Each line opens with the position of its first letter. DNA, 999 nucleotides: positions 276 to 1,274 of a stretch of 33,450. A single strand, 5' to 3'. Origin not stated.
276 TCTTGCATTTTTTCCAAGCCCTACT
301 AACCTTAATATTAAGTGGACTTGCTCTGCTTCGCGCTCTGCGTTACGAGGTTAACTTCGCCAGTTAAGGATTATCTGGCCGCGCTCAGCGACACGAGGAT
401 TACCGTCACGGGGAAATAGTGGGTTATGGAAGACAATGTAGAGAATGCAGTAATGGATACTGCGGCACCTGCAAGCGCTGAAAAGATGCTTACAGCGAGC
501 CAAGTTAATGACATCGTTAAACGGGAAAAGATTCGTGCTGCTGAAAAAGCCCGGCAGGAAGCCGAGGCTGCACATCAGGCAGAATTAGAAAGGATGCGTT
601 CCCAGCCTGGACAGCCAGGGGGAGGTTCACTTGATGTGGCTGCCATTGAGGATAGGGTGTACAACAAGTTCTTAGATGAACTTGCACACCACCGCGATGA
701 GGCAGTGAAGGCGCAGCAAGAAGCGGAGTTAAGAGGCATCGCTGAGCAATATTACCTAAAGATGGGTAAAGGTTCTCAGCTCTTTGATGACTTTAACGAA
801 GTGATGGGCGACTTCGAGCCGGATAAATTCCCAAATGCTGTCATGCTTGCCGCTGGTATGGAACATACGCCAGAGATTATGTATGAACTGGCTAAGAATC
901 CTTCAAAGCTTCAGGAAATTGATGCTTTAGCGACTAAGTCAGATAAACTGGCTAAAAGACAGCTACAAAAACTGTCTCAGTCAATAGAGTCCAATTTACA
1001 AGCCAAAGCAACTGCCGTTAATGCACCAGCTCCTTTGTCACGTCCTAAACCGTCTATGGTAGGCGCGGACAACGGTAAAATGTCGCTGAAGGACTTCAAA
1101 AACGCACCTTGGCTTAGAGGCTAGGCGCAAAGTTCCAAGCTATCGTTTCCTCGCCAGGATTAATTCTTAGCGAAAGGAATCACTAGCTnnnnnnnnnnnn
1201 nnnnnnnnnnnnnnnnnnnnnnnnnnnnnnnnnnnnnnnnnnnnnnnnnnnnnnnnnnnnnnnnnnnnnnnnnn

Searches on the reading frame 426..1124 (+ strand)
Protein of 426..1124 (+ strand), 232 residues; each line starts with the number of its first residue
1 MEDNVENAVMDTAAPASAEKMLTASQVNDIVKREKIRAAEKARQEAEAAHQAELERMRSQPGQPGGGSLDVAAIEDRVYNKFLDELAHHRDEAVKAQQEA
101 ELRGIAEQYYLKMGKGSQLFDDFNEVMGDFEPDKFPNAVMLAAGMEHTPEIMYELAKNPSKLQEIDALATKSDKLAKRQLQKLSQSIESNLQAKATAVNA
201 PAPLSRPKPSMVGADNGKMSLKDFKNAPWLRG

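Call 89: search_protein_families(library=phrogs, proteins=[window:426-1124:+], max_evalue=0.001)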
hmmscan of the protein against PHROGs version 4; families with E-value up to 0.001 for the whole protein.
window:426-1124:+ (232 aa): 1 family
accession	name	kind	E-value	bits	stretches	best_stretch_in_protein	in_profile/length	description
phrog_8865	-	head and packaging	5.7e-10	40.3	1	36-224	86-285/297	head scaffolding protein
